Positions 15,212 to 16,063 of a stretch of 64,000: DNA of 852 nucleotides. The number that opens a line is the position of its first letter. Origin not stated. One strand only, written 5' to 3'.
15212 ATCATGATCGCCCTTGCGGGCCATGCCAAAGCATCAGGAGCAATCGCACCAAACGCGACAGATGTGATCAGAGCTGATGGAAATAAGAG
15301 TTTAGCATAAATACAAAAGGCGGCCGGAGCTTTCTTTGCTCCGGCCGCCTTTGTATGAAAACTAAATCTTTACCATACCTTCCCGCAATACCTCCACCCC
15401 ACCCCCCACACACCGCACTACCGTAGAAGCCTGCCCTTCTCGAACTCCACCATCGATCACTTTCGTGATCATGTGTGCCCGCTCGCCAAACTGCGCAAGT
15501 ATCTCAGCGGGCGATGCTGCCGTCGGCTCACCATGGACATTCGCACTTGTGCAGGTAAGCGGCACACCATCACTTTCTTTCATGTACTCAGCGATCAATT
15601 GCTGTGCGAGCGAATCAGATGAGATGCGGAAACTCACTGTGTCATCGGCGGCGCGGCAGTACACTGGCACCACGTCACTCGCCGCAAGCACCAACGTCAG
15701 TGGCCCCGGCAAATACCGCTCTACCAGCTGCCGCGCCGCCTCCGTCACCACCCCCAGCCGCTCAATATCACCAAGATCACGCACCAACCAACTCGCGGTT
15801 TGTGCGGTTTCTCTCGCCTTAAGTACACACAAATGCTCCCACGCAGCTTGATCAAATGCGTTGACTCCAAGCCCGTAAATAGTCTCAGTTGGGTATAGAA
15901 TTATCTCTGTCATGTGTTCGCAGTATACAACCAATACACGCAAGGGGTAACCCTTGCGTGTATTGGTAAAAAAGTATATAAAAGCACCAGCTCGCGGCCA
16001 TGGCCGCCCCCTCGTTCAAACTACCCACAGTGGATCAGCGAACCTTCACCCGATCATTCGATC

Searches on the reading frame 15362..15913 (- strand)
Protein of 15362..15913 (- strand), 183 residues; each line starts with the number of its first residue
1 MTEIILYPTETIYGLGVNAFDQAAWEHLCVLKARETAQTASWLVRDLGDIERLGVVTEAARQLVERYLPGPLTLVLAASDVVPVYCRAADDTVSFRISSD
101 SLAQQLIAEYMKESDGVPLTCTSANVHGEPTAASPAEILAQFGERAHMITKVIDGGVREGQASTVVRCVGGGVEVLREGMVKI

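Call 12: find_related_loci(query=window:15362-15913:-, collection=genome_contigs, flank=4000)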
Query window:15362-15913:- (183 aa) in genome_contigs; peptide patterns used: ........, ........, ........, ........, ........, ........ (x = any residue, [..] = any of these).
114 stretches matched a pattern, but none encodes a relative of the query by tblastn (E <= 1e-3).

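Call 14: find_encoding_contigs(protein=window:15362-15913:-, flank=3000, max_places=10)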
Protein window:15362-15913:- (183 aa): 6 contigs read that carry it; 5 places shown.
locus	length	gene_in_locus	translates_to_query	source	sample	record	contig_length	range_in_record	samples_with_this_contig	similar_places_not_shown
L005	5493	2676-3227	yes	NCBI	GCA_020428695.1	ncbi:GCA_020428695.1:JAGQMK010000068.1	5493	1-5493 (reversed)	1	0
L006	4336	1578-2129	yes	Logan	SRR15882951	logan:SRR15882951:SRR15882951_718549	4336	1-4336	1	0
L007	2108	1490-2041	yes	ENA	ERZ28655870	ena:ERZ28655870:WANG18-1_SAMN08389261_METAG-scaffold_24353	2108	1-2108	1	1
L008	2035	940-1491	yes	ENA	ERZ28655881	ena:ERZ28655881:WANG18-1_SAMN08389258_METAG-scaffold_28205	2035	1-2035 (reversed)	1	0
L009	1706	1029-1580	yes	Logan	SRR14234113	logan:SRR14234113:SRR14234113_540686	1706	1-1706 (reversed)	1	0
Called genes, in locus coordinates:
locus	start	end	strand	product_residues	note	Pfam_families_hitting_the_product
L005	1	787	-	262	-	?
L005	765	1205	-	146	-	-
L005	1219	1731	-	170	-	-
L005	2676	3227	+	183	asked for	PF01300:Sua5_yciO_yrdC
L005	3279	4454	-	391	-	PF00814:TsaD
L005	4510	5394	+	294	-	PF03690:MYG1_exonuc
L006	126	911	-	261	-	-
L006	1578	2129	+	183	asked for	PF01300:Sua5_yciO_yrdC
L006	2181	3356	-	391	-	PF00814:TsaD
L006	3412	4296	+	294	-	PF03690:MYG1_exonuc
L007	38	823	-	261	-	-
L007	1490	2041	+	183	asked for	PF01300:Sua5_yciO_yrdC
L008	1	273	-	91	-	?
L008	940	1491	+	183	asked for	PF01300:Sua5_yciO_yrdC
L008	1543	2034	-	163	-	?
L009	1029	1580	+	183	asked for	PF01300:Sua5_yciO_yrdC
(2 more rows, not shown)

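Call 16: find_homologous_proteins(query=window:15362-15913:-, max_evalue=1e-20)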
Query window:15362-15913:- (183 aa): 608 proteins with E <= 1e-20 among 1071 candidates; the best 120 are listed.
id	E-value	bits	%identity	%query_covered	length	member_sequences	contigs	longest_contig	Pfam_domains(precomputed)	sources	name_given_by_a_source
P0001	7.8e-112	389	98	99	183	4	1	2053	PF01300.25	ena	-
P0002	3.8e-82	292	74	100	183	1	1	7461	PF01300.25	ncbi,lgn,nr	ncbi:MAG: threonylcarbamoyl-AMP synthase [Candidatus Pacebacteria bacterium]|nr:threonylcarbamoyl-AM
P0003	5.5e-81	288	72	100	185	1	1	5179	PF01300.25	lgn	-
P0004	7.8e-81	288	73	100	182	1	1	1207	PF01300.25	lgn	-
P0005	1.1e-80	287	72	100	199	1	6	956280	PF01300.25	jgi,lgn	jgi:L-threonylcarbamoyladenylate synthase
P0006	6.4e-79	282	70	99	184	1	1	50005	PF01300.25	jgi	jgi:L-threonylcarbamoyladenylate synthase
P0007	8.7e-79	281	73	100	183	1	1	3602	PF01300.25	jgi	jgi:tRNA threonylcarbamoyl adenosine modification protein (Sua5/YciO/YrdC/YwlC family)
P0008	1.2e-78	281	71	100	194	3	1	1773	PF01300.25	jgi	jgi:L-threonylcarbamoyladenylate synthase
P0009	4.1e-78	279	69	100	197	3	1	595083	PF01300.25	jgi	jgi:L-threonylcarbamoyladenylate synthase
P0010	5.7e-78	279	71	99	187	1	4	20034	PF01300.25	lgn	-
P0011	1.5e-77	277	69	100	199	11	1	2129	PF01300.25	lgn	-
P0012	1.1e-76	274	69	100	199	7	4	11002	PF01300.25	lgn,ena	-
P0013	8.0e-75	268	68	100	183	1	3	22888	PF01300.25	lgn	-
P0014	5.8e-74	266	67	98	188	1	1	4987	PF01300.25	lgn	-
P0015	1.4e-73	264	68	100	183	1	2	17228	PF01300.25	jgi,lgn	jgi:L-threonylcarbamoyladenylate synthase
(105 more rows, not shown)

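Call 18: find_related_loci(query=A1, collection=metagenome_contigs, flank=3000)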
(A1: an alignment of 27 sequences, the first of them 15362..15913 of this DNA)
Query A1 (183 aa) in metagenome_contigs; peptide patterns used: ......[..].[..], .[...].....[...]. (x = any residue, [..] = any of these).
178 stretches matched a pattern; 110 encode a relative of the query (tblastn E <= 1e-3); the best 80 are kept; 80 distinct loci.
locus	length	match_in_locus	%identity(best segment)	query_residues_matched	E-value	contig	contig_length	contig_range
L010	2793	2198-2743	68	1-183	5e-85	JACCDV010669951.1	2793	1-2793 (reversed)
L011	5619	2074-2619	60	1-183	1e-70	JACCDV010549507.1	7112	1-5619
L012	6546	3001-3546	55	1-183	4e-66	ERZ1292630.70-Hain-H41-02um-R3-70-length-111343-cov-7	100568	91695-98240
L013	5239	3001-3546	55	1-183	4e-66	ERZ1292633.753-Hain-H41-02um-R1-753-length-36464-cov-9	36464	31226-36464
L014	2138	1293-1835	55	1-182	2e-64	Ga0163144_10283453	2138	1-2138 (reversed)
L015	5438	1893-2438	57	1-183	1e-61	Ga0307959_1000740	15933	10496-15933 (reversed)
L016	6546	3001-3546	55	1-183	3e-61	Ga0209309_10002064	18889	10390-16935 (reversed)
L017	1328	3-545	59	5-183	1e-64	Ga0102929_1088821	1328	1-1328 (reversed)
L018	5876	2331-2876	57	1-183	5e-61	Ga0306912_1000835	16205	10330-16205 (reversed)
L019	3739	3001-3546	55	1-183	2e-60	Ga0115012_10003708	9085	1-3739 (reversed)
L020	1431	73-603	58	4-181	4e-63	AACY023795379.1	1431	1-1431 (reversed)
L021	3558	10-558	54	1-181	9e-60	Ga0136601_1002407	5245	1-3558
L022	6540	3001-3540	56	1-181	1e-58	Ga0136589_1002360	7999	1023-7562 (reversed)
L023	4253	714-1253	56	1-181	1e-58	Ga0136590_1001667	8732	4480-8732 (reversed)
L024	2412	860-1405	55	1-183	1e-58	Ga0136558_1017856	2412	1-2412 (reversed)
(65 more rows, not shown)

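Call 19: find_related_loci(query=A1, collection=genome_contigs, flank=3000)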
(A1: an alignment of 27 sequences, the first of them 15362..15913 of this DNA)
Query A1 (183 aa) in genome_contigs; peptide patterns used: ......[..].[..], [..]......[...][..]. (x = any residue, [..] = any of these).
235 stretches matched a pattern; 228 encode a relative of the query (tblastn E <= 1e-3); the best 80 are kept; 80 distinct loci.
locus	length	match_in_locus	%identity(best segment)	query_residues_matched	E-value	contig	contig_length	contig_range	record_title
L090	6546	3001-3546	57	1-183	9e-69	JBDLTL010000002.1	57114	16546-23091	MAG: Candidatus Parcubacteria bacterium isolate lewisrun_2019_sw_WHONDRS-S19S_0014_A_bin.41 scaffold_0000088, whole geno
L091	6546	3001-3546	55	1-183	6e-66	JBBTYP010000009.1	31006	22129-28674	MAG: Patescibacteria group bacterium isolate H41-bin057_1 H41_bin057_1_000000000009, whole genome shotgun sequence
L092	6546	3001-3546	54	1-183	4e-65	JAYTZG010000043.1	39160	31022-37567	MAG: Candidatus Paceibacterota bacterium isolate GFS_6291 GFS_6291_42, whole genome shotgun sequence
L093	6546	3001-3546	54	1-183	2e-64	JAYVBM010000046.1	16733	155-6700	MAG: Candidatus Paceibacterota bacterium isolate GL28_UP_metabat_94 GL28_UP_metabat_94_45, whole genome shotgun sequence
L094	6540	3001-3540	56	1-181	4e-63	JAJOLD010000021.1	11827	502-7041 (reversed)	MAG: Candidatus Paceibacterota bacterium isolate MAG-855 c_000000000170, whole genome shotgun sequence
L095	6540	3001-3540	59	4-181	7e-58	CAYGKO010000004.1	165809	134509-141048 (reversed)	MAG TPA_asm: uncultured Candidatus Saccharibacteria bacterium isolate ERP117304_co1_170 genome assembly, contig: NODE_11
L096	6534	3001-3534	49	1-183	5e-57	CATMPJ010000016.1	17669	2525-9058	MAG: uncultured bacterium isolate SRR3962773_bin.21_MetaWRAP_v1.3_MAG genome assembly, contig: ERZ505245.1061, whole gen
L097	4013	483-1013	55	4-181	7e-57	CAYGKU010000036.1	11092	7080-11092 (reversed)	MAG TPA_asm: uncultured Candidatus Saccharibacteria bacterium isolate ERP116193_co2_378 genome assembly, contig: NODE_14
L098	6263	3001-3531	50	4-181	3e-56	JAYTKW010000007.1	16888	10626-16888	MAG: Candidatus Kaiserbacteria bacterium isolate GFS_3221 GFS_3221_6, whole genome shotgun sequence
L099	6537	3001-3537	52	2-181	1e-55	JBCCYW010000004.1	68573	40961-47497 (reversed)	MAG: Patescibacteria group bacterium isolate P01_F01_bin.20 k141_502375_length_68573_cov_12.0184, whole genome shotgun s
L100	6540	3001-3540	52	1-181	3e-55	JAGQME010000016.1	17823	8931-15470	MAG: Candidatus Kaiserbacteria bacterium isolate HKST-UBA34 NODE_16_length_17823_cov_4.687817, whole genome shotgun sequ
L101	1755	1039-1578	52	3-181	1e-56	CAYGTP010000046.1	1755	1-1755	MAG TPA_asm: uncultured Candidatus Saccharibacteria bacterium isolate ERP117304_co2_175 genome assembly, contig: NODE_42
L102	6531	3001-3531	54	4-181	4e-55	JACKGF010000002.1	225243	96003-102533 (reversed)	MAG: Candidatus Nomurabacteria bacterium isolate HK-STAS-PATE-27 HK-STAS-PATE-27_2, whole genome shotgun sequence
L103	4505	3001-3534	51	3-181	7e-55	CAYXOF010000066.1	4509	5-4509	MAG TPA_asm: uncultured Candidatus Saccharibacteria bacterium isolate SRP118108_co4_490 genome assembly, contig: NODE_24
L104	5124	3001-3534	52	4-182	9e-53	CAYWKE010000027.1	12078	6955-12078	MAG TPA_asm: uncultured Candidatus Saccharibacteria bacterium isolate SRP141376_co3_67 genome assembly, contig: NODE_145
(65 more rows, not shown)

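Call 22: find_encoding_contigs(protein=P0002, flank=4000, max_places=3)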
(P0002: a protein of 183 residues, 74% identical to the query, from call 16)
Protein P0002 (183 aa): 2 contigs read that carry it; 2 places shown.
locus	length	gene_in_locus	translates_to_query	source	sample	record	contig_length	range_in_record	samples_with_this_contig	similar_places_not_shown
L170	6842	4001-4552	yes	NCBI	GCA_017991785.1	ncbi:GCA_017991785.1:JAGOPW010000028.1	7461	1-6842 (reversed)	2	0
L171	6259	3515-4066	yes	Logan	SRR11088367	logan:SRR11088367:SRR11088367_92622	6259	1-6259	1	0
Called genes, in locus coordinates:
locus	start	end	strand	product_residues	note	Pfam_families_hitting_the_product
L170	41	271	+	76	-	-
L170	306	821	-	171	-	PF00011:HSP20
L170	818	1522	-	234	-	PF13367:PrsW-protease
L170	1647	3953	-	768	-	PF00133:tRNA-synt_1, PF09334:tRNA-synt_1g (weak), PF08264:Anticodon_1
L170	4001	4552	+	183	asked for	PF01300:Sua5_yciO_yrdC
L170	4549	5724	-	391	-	PF00814:TsaD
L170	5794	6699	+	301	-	PF03690:MYG1_exonuc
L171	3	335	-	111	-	?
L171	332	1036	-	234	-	PF13367:PrsW-protease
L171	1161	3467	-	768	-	PF00133:tRNA-synt_1, PF09334:tRNA-synt_1g (weak), PF08264:Anticodon_1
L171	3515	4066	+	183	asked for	PF01300:Sua5_yciO_yrdC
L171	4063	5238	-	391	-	PF00814:TsaD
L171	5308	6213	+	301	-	PF03690:MYG1_exonuc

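Call 23: find_encoding_contigs(protein=P0003, flank=4000, max_places=3)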
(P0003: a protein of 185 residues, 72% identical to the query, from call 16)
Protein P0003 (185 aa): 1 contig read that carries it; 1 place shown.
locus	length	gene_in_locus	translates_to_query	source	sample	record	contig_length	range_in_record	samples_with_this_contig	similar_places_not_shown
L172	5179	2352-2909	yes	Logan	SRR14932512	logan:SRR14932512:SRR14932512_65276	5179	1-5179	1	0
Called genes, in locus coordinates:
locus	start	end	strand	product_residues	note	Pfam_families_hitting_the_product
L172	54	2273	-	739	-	PF00133:tRNA-synt_1, PF09334:tRNA-synt_1g (weak), PF00133:tRNA-synt_1, PF08264:Anticodon_1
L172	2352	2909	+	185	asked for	PF01300:Sua5_yciO_yrdC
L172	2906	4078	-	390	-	PF00814:TsaD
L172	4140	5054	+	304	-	PF03690:MYG1_exonuc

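Call 24: find_encoding_contigs(protein=P0005, flank=4000, max_places=3)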
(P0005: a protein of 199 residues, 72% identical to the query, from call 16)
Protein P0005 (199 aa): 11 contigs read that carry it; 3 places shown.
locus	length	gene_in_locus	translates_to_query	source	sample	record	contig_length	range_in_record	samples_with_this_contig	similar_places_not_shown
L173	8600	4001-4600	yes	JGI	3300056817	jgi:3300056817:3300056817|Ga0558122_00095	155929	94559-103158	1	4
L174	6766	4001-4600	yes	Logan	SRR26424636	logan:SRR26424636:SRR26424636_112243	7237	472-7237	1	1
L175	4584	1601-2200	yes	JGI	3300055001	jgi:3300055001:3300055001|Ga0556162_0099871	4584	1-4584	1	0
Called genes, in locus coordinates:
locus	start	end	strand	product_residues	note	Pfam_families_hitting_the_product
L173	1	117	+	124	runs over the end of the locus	-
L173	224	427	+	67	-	-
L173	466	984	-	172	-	PF00011:HSP20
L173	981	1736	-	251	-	PF13367:PrsW-protease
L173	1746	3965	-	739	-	PF00133:tRNA-synt_1, PF09334:tRNA-synt_1g, PF00133:tRNA-synt_1, PF08264:Anticodon_1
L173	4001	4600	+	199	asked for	PF01300:Sua5_yciO_yrdC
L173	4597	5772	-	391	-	PF00814:TsaD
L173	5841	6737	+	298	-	PF03690:MYG1_exonuc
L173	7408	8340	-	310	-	PF00069:Pkinase (weak), PF01163:RIO1 (weak)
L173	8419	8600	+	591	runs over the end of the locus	PF00664:ABC_membrane, PF02463:SMC_N, PF00005:ABC_tran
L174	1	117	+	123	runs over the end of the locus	-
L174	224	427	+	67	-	-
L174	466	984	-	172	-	PF00011:HSP20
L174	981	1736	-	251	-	PF13367:PrsW-protease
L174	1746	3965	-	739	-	PF00133:tRNA-synt_1, PF09334:tRNA-synt_1g, PF00133:tRNA-synt_1, PF08264:Anticodon_1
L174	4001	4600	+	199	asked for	PF01300:Sua5_yciO_yrdC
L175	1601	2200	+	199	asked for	PF01300:Sua5_yciO_yrdC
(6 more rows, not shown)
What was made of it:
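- Tried and rejected: In relatives at 72-74% TsaC identity an aminoacyl-tRNA synthetase occupies the place of the leader and operon (calls 22-24).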

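Call 25: find_encoding_contigs(protein=P0001, flank=4000, max_places=3)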
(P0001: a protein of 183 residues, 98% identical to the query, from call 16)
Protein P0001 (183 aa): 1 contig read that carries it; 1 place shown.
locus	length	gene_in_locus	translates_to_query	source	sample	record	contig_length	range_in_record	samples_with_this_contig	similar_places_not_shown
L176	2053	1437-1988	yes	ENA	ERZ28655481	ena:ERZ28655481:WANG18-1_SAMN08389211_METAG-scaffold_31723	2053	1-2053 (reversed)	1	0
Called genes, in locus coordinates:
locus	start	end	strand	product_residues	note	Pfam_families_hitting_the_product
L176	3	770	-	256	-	?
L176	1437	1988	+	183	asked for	PF01300:Sua5_yciO_yrdC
